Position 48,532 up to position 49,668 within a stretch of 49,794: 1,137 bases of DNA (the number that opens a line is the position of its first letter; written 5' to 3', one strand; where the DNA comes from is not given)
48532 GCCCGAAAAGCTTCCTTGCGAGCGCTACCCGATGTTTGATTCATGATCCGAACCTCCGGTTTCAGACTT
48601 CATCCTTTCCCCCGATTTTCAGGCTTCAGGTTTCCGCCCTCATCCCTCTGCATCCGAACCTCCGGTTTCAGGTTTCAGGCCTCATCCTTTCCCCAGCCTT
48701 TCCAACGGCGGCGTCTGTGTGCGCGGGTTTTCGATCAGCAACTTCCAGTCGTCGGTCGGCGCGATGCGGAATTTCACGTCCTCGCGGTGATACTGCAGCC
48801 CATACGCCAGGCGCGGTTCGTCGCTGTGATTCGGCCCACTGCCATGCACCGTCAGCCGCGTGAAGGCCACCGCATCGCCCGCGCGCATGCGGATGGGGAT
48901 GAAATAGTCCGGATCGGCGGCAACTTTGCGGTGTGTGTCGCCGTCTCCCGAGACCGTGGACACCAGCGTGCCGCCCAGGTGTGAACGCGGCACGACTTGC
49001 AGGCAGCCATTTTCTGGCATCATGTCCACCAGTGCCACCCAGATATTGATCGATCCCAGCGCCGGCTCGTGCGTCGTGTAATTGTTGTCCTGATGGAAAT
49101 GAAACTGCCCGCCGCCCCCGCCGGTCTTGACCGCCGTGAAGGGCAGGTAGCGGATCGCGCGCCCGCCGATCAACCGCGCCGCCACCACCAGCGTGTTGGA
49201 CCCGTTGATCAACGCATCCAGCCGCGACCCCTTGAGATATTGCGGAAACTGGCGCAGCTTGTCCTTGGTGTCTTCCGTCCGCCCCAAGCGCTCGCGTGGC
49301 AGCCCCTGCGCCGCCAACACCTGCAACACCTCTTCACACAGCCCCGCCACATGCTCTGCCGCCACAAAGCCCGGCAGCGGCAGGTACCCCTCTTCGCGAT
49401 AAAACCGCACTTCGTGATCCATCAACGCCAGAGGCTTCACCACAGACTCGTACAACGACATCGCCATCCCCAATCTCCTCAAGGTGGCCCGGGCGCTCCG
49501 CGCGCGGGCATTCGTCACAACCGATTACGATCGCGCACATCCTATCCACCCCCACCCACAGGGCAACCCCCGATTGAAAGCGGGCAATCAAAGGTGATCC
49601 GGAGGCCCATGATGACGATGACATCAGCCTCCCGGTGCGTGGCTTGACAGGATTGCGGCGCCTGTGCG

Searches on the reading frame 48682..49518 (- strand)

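Call 6: search_protein_families(library=pfam, proteins=[window:48682-49518:-])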
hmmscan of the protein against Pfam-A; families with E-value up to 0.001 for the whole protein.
window:48682-49518:- (278 aa): 1 family
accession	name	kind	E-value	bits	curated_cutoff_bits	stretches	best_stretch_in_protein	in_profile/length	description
PF05721.19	PhyH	-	2.2e-28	100.4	22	1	40-237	1-212/213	Phytanoyl-CoA dioxygenase (PhyH)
